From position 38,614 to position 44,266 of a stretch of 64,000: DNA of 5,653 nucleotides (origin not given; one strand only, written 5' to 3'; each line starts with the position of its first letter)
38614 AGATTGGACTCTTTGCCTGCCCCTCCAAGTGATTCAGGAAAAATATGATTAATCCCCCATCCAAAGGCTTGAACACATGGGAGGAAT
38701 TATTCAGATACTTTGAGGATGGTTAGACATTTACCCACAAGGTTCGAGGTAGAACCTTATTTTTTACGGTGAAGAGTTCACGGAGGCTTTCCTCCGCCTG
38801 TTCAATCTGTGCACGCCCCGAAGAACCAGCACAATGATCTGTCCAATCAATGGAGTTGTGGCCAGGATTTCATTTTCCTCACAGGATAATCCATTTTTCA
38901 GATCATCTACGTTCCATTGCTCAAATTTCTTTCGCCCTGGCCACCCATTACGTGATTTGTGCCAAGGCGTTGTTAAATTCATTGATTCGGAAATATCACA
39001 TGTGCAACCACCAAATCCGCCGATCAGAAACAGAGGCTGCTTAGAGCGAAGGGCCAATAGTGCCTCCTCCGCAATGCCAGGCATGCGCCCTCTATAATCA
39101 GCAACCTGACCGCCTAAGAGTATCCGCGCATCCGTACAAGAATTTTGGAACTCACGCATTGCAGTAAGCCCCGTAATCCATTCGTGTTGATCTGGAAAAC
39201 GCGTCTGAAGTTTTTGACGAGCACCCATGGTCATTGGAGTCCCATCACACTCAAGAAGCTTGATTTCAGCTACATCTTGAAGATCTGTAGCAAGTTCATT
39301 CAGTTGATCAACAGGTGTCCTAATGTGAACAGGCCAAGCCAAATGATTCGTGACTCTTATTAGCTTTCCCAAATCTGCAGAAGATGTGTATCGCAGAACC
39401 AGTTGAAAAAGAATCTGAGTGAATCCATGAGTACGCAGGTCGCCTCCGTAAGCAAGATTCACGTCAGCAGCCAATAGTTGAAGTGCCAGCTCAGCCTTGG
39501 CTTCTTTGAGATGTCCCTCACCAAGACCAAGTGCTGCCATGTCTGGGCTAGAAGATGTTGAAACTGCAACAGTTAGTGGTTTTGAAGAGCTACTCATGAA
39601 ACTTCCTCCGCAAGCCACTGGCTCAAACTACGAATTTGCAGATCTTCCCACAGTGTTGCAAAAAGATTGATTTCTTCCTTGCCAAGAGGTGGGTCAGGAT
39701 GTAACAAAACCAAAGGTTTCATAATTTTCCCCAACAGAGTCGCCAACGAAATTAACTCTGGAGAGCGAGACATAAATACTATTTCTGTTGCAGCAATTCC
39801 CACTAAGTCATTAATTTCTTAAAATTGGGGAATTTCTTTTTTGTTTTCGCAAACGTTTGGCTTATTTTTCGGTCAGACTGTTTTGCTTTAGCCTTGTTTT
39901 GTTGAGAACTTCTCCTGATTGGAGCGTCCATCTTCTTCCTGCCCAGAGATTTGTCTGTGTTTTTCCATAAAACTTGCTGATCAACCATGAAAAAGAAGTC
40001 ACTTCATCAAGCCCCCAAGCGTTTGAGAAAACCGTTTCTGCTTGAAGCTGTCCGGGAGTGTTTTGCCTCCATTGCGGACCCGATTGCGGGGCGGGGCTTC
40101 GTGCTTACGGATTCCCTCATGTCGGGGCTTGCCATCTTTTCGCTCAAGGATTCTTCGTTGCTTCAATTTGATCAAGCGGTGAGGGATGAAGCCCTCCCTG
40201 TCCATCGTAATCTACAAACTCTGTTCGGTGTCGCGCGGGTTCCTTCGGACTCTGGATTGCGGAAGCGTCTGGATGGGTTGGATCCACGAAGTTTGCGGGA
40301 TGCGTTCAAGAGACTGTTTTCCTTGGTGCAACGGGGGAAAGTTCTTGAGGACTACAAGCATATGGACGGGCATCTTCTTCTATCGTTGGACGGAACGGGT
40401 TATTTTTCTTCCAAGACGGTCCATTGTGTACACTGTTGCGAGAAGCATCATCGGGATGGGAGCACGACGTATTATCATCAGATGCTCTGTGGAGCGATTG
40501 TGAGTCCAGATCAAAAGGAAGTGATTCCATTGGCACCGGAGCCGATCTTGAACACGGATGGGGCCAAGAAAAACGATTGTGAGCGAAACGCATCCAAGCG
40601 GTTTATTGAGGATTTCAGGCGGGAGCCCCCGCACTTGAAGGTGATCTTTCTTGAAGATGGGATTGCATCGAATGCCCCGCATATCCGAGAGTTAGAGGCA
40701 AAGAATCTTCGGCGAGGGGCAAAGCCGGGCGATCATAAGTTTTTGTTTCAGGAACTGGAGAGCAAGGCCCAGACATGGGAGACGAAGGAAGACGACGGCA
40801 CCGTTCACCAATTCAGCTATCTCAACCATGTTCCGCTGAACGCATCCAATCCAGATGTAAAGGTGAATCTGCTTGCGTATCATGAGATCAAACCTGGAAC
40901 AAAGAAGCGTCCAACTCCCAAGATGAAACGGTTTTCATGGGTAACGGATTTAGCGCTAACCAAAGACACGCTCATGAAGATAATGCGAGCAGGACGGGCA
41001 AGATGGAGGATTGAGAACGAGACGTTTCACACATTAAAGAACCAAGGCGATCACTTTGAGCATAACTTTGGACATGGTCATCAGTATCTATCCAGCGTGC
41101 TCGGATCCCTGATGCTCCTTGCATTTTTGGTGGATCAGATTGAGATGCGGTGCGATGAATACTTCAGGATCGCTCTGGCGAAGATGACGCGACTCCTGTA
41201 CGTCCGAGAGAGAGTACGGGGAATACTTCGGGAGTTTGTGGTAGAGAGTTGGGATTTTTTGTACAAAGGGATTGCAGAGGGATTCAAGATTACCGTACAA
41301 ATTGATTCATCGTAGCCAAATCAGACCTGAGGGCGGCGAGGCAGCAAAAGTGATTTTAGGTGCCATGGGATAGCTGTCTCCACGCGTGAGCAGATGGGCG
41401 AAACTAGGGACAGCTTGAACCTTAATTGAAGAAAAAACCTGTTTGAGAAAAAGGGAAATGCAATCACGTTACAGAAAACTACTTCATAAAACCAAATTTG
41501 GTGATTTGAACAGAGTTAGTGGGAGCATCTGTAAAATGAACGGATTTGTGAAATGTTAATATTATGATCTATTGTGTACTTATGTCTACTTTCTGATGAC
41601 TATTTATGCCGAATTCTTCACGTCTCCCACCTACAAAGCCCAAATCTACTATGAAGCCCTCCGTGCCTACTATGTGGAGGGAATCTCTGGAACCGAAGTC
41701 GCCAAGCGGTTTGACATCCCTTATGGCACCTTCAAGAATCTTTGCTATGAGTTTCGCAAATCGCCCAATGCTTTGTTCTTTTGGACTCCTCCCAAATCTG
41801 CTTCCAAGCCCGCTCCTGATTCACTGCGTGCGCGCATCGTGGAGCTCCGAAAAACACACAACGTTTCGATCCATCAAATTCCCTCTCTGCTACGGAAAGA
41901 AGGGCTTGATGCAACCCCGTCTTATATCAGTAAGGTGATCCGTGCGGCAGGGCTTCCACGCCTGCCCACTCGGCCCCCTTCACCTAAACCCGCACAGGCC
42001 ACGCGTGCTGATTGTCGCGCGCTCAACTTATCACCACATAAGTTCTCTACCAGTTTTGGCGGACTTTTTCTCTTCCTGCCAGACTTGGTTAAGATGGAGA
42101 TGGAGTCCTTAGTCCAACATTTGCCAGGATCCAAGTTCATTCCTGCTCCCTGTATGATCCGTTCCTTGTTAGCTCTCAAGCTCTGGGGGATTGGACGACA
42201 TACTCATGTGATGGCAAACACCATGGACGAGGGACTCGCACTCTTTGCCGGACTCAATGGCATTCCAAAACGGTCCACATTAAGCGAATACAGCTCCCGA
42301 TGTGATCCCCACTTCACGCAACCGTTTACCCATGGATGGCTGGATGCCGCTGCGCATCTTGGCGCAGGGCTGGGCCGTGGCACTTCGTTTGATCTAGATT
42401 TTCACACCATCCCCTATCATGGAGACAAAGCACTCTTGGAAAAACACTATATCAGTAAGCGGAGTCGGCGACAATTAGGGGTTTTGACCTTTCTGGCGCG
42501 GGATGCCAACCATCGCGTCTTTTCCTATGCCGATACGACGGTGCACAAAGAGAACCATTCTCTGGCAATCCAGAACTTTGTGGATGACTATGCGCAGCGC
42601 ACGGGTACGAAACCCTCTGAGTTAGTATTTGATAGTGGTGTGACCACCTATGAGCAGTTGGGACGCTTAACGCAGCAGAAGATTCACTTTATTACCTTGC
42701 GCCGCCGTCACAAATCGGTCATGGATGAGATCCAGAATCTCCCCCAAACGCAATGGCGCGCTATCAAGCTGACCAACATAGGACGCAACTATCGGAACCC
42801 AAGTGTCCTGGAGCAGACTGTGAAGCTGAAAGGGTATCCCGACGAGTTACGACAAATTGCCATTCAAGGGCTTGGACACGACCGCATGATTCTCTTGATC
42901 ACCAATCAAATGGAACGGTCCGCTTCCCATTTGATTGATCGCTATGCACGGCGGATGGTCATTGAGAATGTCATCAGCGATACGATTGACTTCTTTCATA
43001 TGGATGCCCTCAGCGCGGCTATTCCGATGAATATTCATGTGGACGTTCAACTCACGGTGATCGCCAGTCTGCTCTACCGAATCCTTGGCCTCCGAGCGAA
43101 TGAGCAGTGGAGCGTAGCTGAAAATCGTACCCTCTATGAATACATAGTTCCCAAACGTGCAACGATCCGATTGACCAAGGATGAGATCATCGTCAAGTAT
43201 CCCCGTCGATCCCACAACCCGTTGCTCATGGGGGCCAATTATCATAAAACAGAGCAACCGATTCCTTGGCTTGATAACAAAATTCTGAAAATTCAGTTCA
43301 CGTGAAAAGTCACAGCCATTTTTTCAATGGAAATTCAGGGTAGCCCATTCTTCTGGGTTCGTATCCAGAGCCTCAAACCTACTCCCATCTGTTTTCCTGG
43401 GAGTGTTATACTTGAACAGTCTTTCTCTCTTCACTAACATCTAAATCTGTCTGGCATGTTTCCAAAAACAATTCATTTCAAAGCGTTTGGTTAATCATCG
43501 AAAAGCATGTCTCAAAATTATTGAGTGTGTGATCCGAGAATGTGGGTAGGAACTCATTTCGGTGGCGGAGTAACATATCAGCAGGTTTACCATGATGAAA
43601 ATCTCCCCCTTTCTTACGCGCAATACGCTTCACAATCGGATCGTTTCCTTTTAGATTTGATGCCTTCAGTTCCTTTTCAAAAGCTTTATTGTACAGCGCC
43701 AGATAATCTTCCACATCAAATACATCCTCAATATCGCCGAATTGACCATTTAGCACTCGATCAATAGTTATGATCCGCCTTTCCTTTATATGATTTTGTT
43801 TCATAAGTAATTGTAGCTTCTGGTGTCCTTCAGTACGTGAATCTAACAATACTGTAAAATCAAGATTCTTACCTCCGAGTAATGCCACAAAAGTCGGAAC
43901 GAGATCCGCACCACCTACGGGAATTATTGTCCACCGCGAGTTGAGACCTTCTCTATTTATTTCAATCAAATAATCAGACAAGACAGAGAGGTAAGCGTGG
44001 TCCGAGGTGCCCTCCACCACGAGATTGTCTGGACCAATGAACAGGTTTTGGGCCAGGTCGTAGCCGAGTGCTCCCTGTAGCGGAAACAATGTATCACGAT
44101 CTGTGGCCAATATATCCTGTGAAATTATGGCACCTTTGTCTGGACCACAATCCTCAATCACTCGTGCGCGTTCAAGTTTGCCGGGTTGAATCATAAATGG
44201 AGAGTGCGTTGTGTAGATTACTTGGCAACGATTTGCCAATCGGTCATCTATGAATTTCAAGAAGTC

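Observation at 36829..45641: Accessory patch 2: fragmented defence-type island between the NPP gene and a strong terminator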

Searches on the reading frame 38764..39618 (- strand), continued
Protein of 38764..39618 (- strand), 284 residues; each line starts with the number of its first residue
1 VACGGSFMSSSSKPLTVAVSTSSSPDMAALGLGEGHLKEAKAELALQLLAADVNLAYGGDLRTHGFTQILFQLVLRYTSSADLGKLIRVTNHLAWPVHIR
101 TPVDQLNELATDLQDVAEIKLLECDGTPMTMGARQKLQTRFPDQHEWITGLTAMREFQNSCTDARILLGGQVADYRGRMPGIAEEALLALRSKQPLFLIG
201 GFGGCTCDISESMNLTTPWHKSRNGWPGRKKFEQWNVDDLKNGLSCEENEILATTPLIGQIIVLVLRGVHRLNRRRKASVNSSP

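Call 111: search_protein_families(library=pfam, proteins=[L035:10967-12925:+, L035:12942-14351:+, L035:14351-15850:+, L035:7983-8759:+, L043:7848-8711:+, L043:10763-13438:-], max_evalue=0.0001)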
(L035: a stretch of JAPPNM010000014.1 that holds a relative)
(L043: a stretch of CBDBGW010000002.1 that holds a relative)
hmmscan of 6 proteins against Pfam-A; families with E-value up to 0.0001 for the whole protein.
L035:10967-12925:+ (653 aa): 4 families
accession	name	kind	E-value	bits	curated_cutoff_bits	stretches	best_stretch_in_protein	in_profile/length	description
PF00580.27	UvrD-helicase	-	9e-61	206.4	23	1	14-281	2-270/271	UvrD/REP helicase N-terminal domain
PF13361.12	UvrD_C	-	1.5e-31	110.6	25.6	2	519-614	254-349/350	UvrD-like helicase C-terminal domain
PF13245.12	AAA_19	-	1.3e-20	74.3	25.1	1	17-265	1-132/134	AAA domain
PF13538.12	UvrD_C_2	-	2.7e-05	24.4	27.4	0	590-610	31-51/52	UvrD-like helicase C-terminal domain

L035:12942-14351:+ (470 aa): 1 family
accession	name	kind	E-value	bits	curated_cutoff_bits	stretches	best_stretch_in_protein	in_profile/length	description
PF01420.25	Methylase_S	-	2.7e-21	76.9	22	2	262-434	3-160/168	Type I restriction modification DNA specificity domain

L035:14351-15850:+ (500 aa): 6 families
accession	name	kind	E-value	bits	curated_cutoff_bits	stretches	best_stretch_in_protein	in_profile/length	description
PF13749.12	HATPase_c_4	-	5e-16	58.9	26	1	315-396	3-86/89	Putative ATP-dependent DNA helicase recG C-terminal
PF13271.11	DUF4062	-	4e-13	49.8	24.7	1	5-91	1-82/82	Domain of unknown function (DUF4062)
PF13412.12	HTH_24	-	4.9e-10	39.3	21.9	1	434-478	4-48/48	Winged helix-turn-helix DNA-binding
PF12802.13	MarR_2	-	4.4e-08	33.6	27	1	437-484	9-57/61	MarR family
PF12840.13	HTH_20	-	5.2e-08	33.2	27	1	433-480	4-51/51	Helix-turn-helix domain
PF01022.26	HTH_5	-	3.4e-06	27.3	22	1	433-477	2-45/47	Bacterial regulatory protein, arsR family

L035:7983-8759:+ (259 aa): 1 family
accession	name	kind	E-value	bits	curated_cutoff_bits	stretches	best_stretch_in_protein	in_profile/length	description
PF18163.6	LD_cluster2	-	4.6e-56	190.7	25.3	1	16-236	4-223/264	SLOG cluster2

L043:7848-8711:+ (288 aa): 1 family
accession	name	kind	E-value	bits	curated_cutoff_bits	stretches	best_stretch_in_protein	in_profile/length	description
PF18163.6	LD_cluster2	-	2.5e-58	198.1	25.3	1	61-283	4-225/264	SLOG cluster2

L043:10763-13438:- (891 aa): 2 families
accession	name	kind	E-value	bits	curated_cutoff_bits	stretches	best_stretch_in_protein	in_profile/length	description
PF05193.26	Peptidase_M16_C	-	5.7e-27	95.2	23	1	624-797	2-177/181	Peptidase M16 inactive domain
PF00675.25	Peptidase_M16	-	1.5e-10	41.6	22.3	1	473-584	5-118/149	Insulinase (Peptidase family M16)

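Call 113: search_protein_families(library=pfam, proteins=[L005:6228-6863:-, L005:4802-6001:-, L019:5680-6753:+, L019:4895-5680:+, L025:5579-7555:+, L050:5493-6650:+, L050:6984-7718:+, L003:6232-7236:-, L014:5851-7083:+, L055:4769-7390:+], max_evalue=0.0001)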
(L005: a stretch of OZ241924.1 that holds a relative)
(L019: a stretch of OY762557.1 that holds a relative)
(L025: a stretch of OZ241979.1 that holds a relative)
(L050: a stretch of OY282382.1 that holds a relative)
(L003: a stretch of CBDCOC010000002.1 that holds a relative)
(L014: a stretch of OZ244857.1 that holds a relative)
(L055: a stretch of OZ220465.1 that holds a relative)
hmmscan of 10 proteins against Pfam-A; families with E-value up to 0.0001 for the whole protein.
L005:6228-6863:- (211 aa): 1 family
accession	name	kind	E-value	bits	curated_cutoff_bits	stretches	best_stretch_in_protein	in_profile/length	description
PF06439.18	3keto-disac_hyd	-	2.2e-39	135.9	26.8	1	31-209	1-187/187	3-keto-disaccharide hydrolase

L005:4802-6001:- (399 aa): 1 family
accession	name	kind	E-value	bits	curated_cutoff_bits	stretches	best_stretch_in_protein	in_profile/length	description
PF03009.23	GDPD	-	4.5e-36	125.6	23.6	1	158-390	1-243/244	Glycerophosphoryl diester phosphodiesterase family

L019:5680-6753:+ (358 aa): 1 family
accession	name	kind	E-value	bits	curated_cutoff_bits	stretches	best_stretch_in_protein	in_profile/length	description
PF04326.19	SLFN_AlbA_2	-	6.3e-08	33.6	25.3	1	71-175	1-116/118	Schlafen, AlbA_2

L019:4895-5680:+ (262 aa): 0 families

L025:5579-7555:+ (659 aa): 6 families
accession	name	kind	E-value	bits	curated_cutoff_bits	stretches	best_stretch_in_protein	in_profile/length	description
PF01609.27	DDE_Tnp_1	-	1.8e-32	113.2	23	1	479-647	5-200/200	Transposase DDE domain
PF05598.16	DUF772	-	2e-21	76.2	23.1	1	391-466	1-74/74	Transposase domain (DUF772)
PF13676.11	TIR_2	-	7.6e-13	49.5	28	1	181-300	1-117/122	TIR domain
PF13359.12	DDE_Tnp_4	-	7.6e-13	48.8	24.8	1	492-646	10-158/158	DDE superfamily endonuclease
PF13751.12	DDE_Tnp_1_6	-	5.5e-06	27.1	25.1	1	596-647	70-121/125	Transposase DDE domain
PF13612.12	DDE_Tnp_1_3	-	2.9e-05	24.6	27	1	482-582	9-109/155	Transposase DDE domain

L050:5493-6650:+ (386 aa): 4 families
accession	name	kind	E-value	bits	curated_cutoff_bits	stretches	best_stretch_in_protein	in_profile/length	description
PF01609.27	DDE_Tnp_1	-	2.1e-30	106.4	23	1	120-330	5-200/200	Transposase DDE domain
PF14294.11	DUF4372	-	3.7e-28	97.9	25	1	3-75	1-73/74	Domain of unknown function (DUF4372)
PF13612.12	DDE_Tnp_1_3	-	1.3e-06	28.9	27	1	148-223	46-120/155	Transposase DDE domain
PF13701.12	DDE_Tnp_1_4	-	4.7e-05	22.2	34.7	1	188-338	220-377/435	Transposase DDE domain group 1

L050:6984-7718:+ (245 aa): 0 families

L003:6232-7236:- (334 aa): 2 families
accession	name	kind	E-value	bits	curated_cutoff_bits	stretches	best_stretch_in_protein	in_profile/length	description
PF00288.32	GHMP_kinases_N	-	9e-12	45.5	22.3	1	100-175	15-87/87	GHMP kinases N terminal domain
PF08544.19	GHMP_kinases_C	-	1e-06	29.5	21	1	251-324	3-81/85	GHMP kinases C terminal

L014:5851-7083:+ (411 aa): 3 families
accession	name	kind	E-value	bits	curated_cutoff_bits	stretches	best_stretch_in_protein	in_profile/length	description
PF01610.23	DDE_Tnp_ISL3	-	1.2e-69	235.3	23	1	156-392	1-237/240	Transposase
PF13542.12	HTH_Tnp_ISL3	-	7.8e-14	51.3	27.4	1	92-141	2-51/51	Helix-turn-helix domain of transposase family ISL3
PF14690.11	Zn_ribbon_ISL3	-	8e-12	45.8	25.5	1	44-86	5-47/47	zinc-finger of transposase IS204/IS1001/IS1096/IS1165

L055:4769-7390:+ (874 aa): 0 families

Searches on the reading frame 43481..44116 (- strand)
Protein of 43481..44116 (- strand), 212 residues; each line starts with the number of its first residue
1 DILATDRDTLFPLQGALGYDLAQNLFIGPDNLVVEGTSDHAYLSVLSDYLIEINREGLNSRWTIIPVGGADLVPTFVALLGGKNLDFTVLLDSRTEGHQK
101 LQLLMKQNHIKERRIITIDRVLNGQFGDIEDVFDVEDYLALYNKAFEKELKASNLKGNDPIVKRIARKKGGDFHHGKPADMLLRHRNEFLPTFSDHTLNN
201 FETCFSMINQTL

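Call 97: search_protein_families(library=pfam, proteins=[window:43481-44116:-], max_evalue=0.1)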
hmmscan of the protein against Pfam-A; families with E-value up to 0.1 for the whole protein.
seq(212 aa): 1 family
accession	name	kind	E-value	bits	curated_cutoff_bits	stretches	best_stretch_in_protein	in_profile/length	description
PF20469.4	OLD-like_TOPRIM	-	0.0008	20.3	23.2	1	32-92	7-65/67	Overcoming lysogenization defect protein-like, TOPRIM domain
